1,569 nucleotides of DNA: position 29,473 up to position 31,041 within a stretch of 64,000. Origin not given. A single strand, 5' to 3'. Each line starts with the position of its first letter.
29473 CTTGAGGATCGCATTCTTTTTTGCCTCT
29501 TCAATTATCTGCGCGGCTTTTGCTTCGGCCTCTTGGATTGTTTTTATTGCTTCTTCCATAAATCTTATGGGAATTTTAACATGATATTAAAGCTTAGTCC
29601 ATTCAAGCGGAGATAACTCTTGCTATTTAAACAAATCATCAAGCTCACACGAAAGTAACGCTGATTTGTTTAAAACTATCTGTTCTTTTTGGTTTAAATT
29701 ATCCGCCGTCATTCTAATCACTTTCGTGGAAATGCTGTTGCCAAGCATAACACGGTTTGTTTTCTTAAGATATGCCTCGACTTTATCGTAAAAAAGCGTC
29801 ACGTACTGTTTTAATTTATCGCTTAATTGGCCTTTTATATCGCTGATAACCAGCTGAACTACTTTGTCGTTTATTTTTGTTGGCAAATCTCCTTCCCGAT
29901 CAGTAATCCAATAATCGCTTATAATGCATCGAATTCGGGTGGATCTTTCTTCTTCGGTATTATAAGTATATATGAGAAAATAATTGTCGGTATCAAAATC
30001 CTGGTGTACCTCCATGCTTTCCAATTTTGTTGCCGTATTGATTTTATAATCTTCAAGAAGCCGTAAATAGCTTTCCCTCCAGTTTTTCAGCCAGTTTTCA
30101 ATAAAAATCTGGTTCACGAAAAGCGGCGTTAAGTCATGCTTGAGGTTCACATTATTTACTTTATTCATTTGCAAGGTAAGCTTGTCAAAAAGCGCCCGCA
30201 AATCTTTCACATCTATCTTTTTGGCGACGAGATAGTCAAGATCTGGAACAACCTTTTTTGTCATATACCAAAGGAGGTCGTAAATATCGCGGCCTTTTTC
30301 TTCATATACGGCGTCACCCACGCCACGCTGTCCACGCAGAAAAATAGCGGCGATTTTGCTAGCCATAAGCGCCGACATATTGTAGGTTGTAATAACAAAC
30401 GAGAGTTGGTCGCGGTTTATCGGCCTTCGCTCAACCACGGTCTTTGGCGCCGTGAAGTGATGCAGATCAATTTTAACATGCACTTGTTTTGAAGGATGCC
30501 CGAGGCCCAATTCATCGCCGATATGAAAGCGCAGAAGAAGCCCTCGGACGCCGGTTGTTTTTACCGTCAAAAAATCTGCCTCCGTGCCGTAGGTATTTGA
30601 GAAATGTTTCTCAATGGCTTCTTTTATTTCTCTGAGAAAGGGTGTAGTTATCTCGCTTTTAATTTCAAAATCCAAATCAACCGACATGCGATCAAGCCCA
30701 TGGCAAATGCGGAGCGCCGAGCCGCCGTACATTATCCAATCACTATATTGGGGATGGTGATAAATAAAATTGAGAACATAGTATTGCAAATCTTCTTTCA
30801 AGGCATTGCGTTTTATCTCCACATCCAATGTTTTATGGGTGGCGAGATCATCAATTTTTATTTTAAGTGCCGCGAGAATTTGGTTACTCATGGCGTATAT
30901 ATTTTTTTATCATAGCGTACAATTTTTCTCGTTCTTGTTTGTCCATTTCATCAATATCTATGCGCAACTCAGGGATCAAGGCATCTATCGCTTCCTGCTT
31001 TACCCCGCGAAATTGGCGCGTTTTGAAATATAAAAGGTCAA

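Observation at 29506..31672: AbiEi/AbiEii module inserted at the head of the V-ATPase operon, bracketed by ~100-bp direct repeats that duplicate the operon 5' end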

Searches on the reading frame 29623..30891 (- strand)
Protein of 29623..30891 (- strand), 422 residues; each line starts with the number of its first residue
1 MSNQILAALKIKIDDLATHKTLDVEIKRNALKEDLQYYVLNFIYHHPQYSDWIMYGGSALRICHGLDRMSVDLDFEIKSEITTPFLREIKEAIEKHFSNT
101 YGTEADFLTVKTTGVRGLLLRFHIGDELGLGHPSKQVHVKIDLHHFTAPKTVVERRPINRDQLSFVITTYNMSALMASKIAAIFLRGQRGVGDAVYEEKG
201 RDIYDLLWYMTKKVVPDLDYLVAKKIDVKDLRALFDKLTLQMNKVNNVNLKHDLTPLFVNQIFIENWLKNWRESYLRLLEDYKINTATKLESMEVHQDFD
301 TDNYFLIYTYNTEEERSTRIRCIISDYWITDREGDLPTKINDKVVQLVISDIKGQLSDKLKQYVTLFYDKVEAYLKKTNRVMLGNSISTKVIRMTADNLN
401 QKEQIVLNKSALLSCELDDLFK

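Call 5: search_protein_families(library=pfam, proteins=[window:29623-30891:-], max_evalue=0.01)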
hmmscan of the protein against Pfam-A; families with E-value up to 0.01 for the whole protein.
window:29623-30891:- (422 aa): 1 family
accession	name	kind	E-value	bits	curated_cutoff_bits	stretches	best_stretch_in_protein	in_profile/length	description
PF08843.17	AbiEii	-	6.7e-22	79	22.5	1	46-274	9-219/238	Nucleotidyl transferase AbiEii toxin, Type IV TA system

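Call 12: find_encoding_contigs(protein=window:29623-30891:-, flank=10000, max_places=10)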
Protein window:29623-30891:- (422 aa): 3 contigs read that carry it; 1 place shown.
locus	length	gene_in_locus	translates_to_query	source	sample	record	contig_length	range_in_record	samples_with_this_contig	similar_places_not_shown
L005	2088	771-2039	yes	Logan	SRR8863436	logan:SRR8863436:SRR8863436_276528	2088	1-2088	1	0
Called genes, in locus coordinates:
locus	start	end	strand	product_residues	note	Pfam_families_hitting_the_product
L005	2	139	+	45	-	?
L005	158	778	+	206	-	-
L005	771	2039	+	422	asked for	PF08843:AbiEii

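Call 24: find_homologous_proteins(query=window:29623-30891:-, max_evalue=1e-20)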
Query window:29623-30891:- (422 aa): 1709 proteins with E <= 1e-20 among 8000 candidates; the best 120 are listed.
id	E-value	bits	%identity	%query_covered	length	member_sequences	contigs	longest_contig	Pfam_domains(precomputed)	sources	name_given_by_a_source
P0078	2.1e-279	944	100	100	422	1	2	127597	PF08843.18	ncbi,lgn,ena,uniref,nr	ncbi:MAG: Uncharacterized protein FD145_257 [Candidatus Saganbacteria bacterium]|uniref:Nucleotidyl 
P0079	4.6e-213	725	77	100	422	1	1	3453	PF08843.18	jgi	jgi:hypothetical protein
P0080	5.3e-212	722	76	100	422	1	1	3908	PF08843.18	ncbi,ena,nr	ncbi:MAG: Uncharacterized protein CEO40_329 [Parcubacteria group bacterium LiPW_72]|nr:MAG: Uncharac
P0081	1.3e-211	721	77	100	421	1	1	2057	PF08843.18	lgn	-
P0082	2.7e-210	716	76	100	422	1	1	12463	PF08843.18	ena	-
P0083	2.7e-210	716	75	100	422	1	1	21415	PF08843.18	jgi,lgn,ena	-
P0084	5.5e-210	715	75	100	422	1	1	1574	PF08843.18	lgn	-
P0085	6.2e-210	715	75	100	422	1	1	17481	PF08843.18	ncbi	-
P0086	1.4e-209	714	75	100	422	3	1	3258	PF08843.18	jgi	jgi:hypothetical protein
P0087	5.6e-209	712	76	100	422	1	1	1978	PF08843.18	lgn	-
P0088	4.6e-208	709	74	100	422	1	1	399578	PF08843.18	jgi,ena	-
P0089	6.0e-208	709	74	100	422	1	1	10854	PF08843.18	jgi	-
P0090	6.7e-208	708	75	100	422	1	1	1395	PF08843.18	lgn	-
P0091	1.3e-207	708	75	100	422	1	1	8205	PF08843.18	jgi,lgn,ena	-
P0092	1.4e-207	707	76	100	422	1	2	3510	PF08843.18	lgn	-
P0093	1.7e-207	707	75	100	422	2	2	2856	PF08843.18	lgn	-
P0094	2.1e-207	707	74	100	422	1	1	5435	PF08843.18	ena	-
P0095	3.8e-207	706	75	100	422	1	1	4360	PF08843.18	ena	-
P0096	4.0e-207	706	74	97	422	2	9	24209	PF08843.18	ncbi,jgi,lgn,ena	-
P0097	4.7e-207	706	75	100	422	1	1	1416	PF08843.18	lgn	-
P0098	1.5e-206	704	75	97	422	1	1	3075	PF08843.18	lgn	-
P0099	2.4e-206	703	74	100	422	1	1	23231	PF08843.18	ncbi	ncbi:MAG: nucleotidyl transferase AbiEii/AbiGii toxin family protein [Candidatus Aminicenantales bac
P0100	2.9e-206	703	74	100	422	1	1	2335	PF08843.18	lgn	-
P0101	5.3e-206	702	73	97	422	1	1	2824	PF08843.18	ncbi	-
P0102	5.7e-206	702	73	100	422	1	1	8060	PF08843.18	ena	-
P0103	2.8e-205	700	74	100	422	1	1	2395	PF08843.18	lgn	-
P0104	4.5e-205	699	74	100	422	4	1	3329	PF08843.18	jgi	-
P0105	7.2e-205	698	75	100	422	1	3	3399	PF08843.18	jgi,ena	-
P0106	1.4e-204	698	74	100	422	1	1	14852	PF08843.18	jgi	-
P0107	2.2e-204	697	73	100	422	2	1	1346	PF08843.18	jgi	-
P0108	3.6e-204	696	73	100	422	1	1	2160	PF08843.18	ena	-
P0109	4.5e-204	696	74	100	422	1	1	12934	PF08843.18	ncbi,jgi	-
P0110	5.3e-204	696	74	100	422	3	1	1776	PF08843.18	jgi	-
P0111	1.1e-203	695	73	100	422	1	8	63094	PF08843.18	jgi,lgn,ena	-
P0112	3.2e-203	693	74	100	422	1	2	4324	PF08843.18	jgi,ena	-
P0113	3.5e-203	693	75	100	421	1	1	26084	PF08843.18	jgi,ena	-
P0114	4.2e-203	693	74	100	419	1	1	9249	PF08843.18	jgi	-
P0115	8.5e-203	692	74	100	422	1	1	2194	PF08843.18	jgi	-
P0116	1.4e-202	691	75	100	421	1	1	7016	PF08843.18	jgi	jgi:hypothetical protein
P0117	1.5e-202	691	74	100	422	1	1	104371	PF08843.18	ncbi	-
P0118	1.5e-202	691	73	100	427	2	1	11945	PF08843.18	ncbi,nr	ncbi:MAG: nucleotidyl transferase AbiEii/AbiGii toxin family protein [bacterium]|nr:nucleotidyl tran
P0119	5.3e-202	689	73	100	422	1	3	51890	PF08843.18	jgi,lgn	jgi:hypothetical protein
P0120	2.1e-201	687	73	100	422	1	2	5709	PF08843.18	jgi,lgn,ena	-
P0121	2.3e-201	687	73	100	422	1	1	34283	PF08843.18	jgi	jgi:predicted nucleotidyltransferase component of viral defense system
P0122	7.7e-201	685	72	100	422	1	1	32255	PF08843.18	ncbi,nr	ncbi:MAG: nucleotidyl transferase AbiEii/AbiGii toxin family protein [Candidatus Nealsonbacteria bac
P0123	8.1e-201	685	73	100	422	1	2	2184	PF08843.18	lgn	-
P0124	9.1e-201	685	73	100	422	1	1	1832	PF08843.18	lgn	-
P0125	1.1e-200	685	73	100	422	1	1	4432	PF08843.18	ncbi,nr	ncbi:nucleotidyl transferase AbiEii/AbiGii toxin family protein [bacterium]|nr:nucleotidyl transfera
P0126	1.1e-200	685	73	100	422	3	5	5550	PF08843.18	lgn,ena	-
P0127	1.7e-200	684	73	100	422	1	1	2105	PF08843.18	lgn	-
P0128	2.4e-200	684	73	100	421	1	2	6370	PF08843.18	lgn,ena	-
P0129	2.6e-200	683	73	100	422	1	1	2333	PF08843.18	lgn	-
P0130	3.9e-200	683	73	100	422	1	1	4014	PF08843.18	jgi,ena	-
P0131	4.5e-200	683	72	100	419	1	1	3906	PF08843.18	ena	-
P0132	5.7e-200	682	73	100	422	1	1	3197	PF08843.18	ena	-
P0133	7.3e-200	682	73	100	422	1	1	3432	PF08843.18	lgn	-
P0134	7.6e-200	682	73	100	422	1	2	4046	PF08843.18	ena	-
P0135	7.6e-200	682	73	100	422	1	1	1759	PF08843.18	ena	-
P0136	8.4e-200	682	72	100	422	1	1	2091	PF08843.18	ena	-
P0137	8.5e-200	682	73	100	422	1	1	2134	PF08843.18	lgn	-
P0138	8.5e-200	682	73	100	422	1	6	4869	PF08843.18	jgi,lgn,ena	-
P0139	8.9e-200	682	73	100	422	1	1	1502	PF08843.18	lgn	-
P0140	9.5e-200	682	73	100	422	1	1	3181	PF08843.18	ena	-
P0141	1.0e-199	682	73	100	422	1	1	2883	PF08843.18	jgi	-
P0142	1.1e-199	681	73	100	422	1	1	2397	PF08843.18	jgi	-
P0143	1.1e-199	681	73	100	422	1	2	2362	PF08843.18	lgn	-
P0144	1.3e-199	681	73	100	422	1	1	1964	PF08843.18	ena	-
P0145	1.5e-199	681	73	100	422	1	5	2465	PF08843.18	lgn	-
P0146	1.5e-199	681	71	100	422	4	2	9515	PF08843.18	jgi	jgi:hypothetical protein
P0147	1.6e-199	681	73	100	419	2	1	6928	PF08843.18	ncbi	-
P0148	1.7e-199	681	73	100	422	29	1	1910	PF08843.18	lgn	-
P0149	1.7e-199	681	73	100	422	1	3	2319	PF08843.18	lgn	-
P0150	1.9e-199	681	72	100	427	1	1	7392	PF08843.18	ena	-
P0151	1.9e-199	681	73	100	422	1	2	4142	PF08843.18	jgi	-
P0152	2.1e-199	680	72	100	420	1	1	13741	PF08843.18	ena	-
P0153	2.2e-199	680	73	100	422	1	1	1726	PF08843.18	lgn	-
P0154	2.4e-199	680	73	100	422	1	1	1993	PF08843.18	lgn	-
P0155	2.4e-199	680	72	100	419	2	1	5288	PF08843.18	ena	-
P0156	2.7e-199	680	72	100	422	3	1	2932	PF08843.18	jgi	-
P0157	2.9e-199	680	72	100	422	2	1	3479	PF08843.18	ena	-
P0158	2.9e-199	680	73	100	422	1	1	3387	PF08843.18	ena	-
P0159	3.0e-199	680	73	100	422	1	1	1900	PF08843.18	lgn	-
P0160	3.2e-199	680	72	100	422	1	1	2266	PF08843.18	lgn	-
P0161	3.3e-199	680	72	100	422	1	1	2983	PF08843.18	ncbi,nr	ncbi:MAG: nucleotidyl transferase AbiEii/AbiGii toxin family protein [Actinobacteria bacterium]|nr:n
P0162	3.6e-199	680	72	100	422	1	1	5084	PF08843.18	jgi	-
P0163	4.1e-199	680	72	100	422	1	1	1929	PF08843.18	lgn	-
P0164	4.3e-199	679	73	100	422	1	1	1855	PF08843.18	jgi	-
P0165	4.4e-199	679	72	100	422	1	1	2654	PF08843.18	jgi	-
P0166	4.9e-199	679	73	100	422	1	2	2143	PF08843.18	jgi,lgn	-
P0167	5.0e-199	679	73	100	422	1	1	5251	PF08843.18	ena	-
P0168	5.3e-199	679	71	100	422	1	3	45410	PF08843.18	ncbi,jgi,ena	-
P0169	5.5e-199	679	76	94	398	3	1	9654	PF08843.18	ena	-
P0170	5.6e-199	679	72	100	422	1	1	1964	PF08843.18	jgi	-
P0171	6.0e-199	679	72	100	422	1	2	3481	PF08843.18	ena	-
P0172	6.1e-199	679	72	100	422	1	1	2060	PF08843.18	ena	-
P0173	6.2e-199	679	72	100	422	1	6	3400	PF08843.18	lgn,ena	-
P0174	6.9e-199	679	72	100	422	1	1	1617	PF08843.18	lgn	-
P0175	9.8e-199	678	72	100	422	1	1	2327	PF08843.18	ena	-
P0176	1.0e-198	678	72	100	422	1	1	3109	PF08843.18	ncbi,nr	ncbi:MAG: nucleotidyl transferase AbiEii/AbiGii toxin family protein [Candidatus Atribacteria bacter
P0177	1.0e-198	678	72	100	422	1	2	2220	PF08843.18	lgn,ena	-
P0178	1.1e-198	678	72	100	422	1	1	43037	PF08843.18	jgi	-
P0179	1.2e-198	678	72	100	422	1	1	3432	PF08843.18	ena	-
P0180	1.3e-198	678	72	100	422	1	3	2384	PF08843.18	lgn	-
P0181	1.3e-198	678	72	100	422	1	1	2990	PF08843.18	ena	-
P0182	1.4e-198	678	72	100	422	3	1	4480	PF08843.18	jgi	-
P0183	1.4e-198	678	71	100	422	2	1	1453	PF08843.18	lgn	-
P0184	1.5e-198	678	73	100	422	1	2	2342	PF08843.18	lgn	-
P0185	1.9e-198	677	72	100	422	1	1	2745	PF08843.18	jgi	-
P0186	1.9e-198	677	73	100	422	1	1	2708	PF08843.18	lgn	-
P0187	1.9e-198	677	71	100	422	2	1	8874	PF08843.18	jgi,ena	-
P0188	2.4e-198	677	72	100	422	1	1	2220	PF08843.18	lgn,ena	-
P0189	2.5e-198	677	72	100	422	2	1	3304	PF08843.18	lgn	-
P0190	2.5e-198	677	72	100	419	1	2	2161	PF08843.18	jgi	-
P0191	2.6e-198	677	71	100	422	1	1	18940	PF08843.18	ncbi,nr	ncbi:MAG: nucleotidyl transferase AbiEii/AbiGii toxin family protein [Candidatus Kerfeldbacteria bac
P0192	2.6e-198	677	72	100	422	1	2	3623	PF08843.18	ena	-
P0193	2.7e-198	677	72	100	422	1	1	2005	PF08843.18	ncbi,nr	ncbi:MAG: nucleotidyl transferase AbiEii/AbiGii toxin family protein [Candidatus Atribacteria bacter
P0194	2.8e-198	677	72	100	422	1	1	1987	PF08843.18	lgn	-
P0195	2.9e-198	677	71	100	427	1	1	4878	PF08843.18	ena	-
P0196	3.7e-198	676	72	100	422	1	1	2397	PF08843.18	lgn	-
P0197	3.8e-198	676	72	100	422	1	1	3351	PF08843.18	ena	-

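Call 26: find_related_loci(query=A2, collection=metagenome_contigs, flank=6000)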
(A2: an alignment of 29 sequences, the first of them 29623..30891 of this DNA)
Query A2 (422 aa) in metagenome_contigs; peptide patterns used: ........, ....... (x = any residue, [..] = any of these).
600 stretches matched a pattern (row limit reached: there are more); 488 encode a relative of the query (tblastn E <= 1e-3); the best 80 are kept; 80 distinct loci.
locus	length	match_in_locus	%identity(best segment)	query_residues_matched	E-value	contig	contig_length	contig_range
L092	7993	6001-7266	75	1-422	0e+0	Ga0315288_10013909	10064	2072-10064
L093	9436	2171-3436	74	1-422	0e+0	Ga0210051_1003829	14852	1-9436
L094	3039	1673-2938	75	1-422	0e+0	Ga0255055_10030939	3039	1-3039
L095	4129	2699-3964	74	1-422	0e+0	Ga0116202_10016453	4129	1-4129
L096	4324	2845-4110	74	1-422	0e+0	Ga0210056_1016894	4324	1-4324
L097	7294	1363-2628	74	1-422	0e+0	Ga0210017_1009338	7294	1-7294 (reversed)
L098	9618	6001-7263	75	1-422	0e+0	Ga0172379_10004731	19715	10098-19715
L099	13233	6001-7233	74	1-411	0e+0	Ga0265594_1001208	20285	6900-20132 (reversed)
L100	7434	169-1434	71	1-422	0e+0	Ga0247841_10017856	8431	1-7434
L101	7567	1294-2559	72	1-422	0e+0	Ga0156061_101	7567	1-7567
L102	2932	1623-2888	72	1-422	0e+0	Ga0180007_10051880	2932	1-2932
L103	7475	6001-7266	71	1-422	0e+0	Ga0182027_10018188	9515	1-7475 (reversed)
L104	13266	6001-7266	73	1-422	0e+0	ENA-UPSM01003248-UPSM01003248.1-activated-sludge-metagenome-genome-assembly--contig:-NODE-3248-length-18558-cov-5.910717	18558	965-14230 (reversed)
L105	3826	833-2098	73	1-422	0e+0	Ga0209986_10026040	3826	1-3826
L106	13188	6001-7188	76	27-422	0e+0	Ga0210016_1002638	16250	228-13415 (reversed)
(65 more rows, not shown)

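Call 39: search_protein_families(library=padloc, proteins=[window:29623-30891:-], max_evalue=0.01)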
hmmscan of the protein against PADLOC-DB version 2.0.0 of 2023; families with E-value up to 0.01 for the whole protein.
window:29623-30891:- (422 aa): 16 families
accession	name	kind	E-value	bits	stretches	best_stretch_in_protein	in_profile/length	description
PDLC02293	AbiEii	-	5.5e-30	102.8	1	16-271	6-259/270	AbiEii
PDLC02313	AbiEii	-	1.2e-24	85.2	1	23-261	16-238/254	AbiEii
PDLC02296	AbiEii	-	8.3e-20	69.1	1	25-248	19-235/282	AbiEii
PDLC02323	AbiEii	-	1.2e-15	55.8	1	28-251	17-221/248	AbiEii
PDLC02304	AbiEii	-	2e-12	45.6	1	35-256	26-236/260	AbiEii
PDLC02307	AbiEii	-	1.2e-09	36.3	1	50-245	22-177/219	AbiEii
PDLC02328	AbiEii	-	1.3e-09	36.3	1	51-272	14-198/203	AbiEii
PDLC02305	AbiEii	-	7.1e-08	30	1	39-268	31-245/306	AbiEii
PDLC02330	AbiEii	-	3.3e-07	28.3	1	39-98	14-74/219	AbiEii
PDLC02324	AbiEii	-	7.3e-06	23.9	0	38-78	12-53/231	AbiEii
PDLC02291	AbiEii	-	9.9e-06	23.1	1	44-213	51-204/310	AbiEii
PDLC02314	AbiEii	-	2.3e-05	21.8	1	7-185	11-183/290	AbiEii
PDLC02294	AbiEii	-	0.00043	18.2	1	54-215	47-191/260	AbiEii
PDLC02306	AbiEii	-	0.00085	17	0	38-100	26-89/280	AbiEii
PDLC02319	AbiEii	-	0.0033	15.2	0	207-241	28-61/241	AbiEii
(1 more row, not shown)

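Call 49: search_dna_similar(query=window:29623-30891:-, collection=plasmids, mode=protein, max_rows=15)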
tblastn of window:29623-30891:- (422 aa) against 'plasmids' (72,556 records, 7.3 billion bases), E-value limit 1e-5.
Records with a match: 17; places in all: 17; records where one place covers at least 80% of the query: 0.
Best place of each record, by identity: <60% 17.
By first word of the organism name: Aliarcobacter 4; Vibrio 4; Arcobacter 3; Sulfurospirillum 2; Sphingopyxis 2; Xanthomonas 1; Agrobacterium 1.
By predicted mobility (MOB-suite, as given by PLSDB): non-mobilizable 15; conjugative 1; mobilizable 1.
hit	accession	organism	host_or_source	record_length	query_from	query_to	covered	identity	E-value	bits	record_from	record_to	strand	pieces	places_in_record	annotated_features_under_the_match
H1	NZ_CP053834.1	Arcobacter cloacae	cell culture,Sewage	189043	29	284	61%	28.1%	5e-9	66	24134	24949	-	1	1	nucleotidyl transferase AbiEii/AbiGii toxin family protein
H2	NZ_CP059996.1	Sulfurospirillum diekertiae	single cell,soil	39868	5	224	52%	30.3%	5e-10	69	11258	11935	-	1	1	nucleotidyl transferase AbiEii/AbiGii toxin family protein | hypothetical protein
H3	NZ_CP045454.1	Sulfurospirillum diekertiae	single cell,soil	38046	5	224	52%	30.3%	6e-10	69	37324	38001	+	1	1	hypothetical protein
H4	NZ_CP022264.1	Xanthomonas citri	Cowpea,cell culture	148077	22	280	61%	25.2%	4e-7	60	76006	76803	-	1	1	nucleotidyl transferase AbiEii/AbiGii toxin family protein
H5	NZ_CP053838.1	Aliarcobacter faecis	Cell culture,Human septic tank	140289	29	224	46%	31.3%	5e-9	66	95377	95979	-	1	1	nucleotidyl transferase AbiEii/AbiGii toxin family protein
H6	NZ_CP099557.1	Aliarcobacter cryaerophilus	Chicken meat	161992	29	224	46%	30.1%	4e-8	63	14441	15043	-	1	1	nucleotidyl transferase AbiEii/AbiGii toxin family protein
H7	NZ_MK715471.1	Aliarcobacter cryaerophilus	Greenshell mussel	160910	29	224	46%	29.7%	1e-7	62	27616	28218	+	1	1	nucleotidyl transferase AbiEii/AbiGii toxin family protein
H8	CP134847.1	Arcobacter sp. AZ-2023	food,chicken meat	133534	29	214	44%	31.2%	2e-9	67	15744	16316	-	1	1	nucleotidyl transferase AbiEii/AbiGii toxin family protein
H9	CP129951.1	Arcobacter sp. DSM 115972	animal,chicken meat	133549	29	214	44%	31.2%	2e-9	67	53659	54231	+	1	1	nucleotidyl transferase AbiEii/AbiGii toxin family protein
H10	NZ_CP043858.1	Aliarcobacter cibarius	cell culture,Poultry carcass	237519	31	214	44%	30.5%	8e-8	62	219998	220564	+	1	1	nucleotidyl transferase AbiEii/AbiGii toxin family protein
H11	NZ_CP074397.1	Agrobacterium salinitolerans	Cotton,tiaaue sample,root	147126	27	221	46%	28.0%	2e-7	61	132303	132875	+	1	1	nucleotidyl transferase AbiEii/AbiGii toxin family protein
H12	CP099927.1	Vibrio parahaemolyticus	Anadara tuberculosa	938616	12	218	49%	26.0%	1e-6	59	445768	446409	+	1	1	nucleotidyl transferase AbiEii/AbiGii toxin family protein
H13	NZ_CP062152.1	Vibrio parahaemolyticus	oyster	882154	12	218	49%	25.6%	2e-6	58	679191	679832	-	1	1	nucleotidyl transferase AbiEii/AbiGii toxin family protein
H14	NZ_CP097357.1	Vibrio parahaemolyticus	oyster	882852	12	218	49%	25.6%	2e-6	58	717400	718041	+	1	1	nucleotidyl transferase AbiEii/AbiGii toxin family protein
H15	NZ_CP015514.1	Vibrio vulnificus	Mactra veneriformis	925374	12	218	49%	25.6%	3e-6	57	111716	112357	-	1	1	nucleotidyl transferase AbiEii/AbiGii toxin family protein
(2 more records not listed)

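Call 50: search_dna_similar(query=window:29623-30891:-, collection=phages, mode=protein, max_rows=10)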
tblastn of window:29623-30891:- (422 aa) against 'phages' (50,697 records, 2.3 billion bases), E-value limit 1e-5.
No match.

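Call 51: find_related_loci(query=A2, collection=viral_contigs, flank=6000)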
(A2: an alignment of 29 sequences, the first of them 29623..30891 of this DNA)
Query A2 (422 aa) in viral_contigs; peptide patterns used: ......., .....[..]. (x = any residue, [..] = any of these).
111 stretches matched a pattern, but none encodes a relative of the query by tblastn (E <= 1e-3).

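Call 59: predict_structure(alignment_id=A2)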
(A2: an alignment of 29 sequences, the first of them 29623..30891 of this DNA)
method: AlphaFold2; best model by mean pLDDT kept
length: 422 residues; sequences in the alignment: 29
mean_pLDDT: 64.1   pTM: 0.41
mean pLDDT of the five models: 64.1, 61.1, 59.6, 59.6, 55.6
residues with pLDDT >= 90: 32; 70-90: 174; 50-70: 89; < 50: 127
segments of 3 or more residues with pLDDT < 50: 58-66, 147-242, 257-259, 395-405
pLDDT, mean of each block of 10 residues (from residue 1): 70 73 71 79 81 58 53 75 88 89 82 82 83 84 61 35 32 38 32 26 30 31 37 46 54 51 62 53 72 84 87 85 81 70 84 76 90 79 68 49 50 64 57
secondary structure, 60 per line:
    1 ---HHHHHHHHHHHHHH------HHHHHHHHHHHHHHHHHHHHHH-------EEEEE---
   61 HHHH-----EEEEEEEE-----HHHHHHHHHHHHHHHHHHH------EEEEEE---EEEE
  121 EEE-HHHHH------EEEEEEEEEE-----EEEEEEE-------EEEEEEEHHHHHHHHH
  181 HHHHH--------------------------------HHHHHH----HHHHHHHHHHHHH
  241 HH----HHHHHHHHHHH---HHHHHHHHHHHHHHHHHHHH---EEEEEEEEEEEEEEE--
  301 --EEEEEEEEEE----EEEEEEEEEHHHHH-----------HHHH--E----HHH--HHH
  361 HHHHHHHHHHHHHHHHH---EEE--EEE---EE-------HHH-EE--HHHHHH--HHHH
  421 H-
elements in order: H4-17 H24-45 E53-57 H61-64 E70-77 H83-101 E108-113 E117-123 H125-129 E136-145 E151-157 E165-171 H172-185 H218-223 H228-242 H247-257 H261-280 E284-298 E303-312 E317-325 H326-330 H342-345 H358-377 E381-383 E386-388 H409-414 H417-421
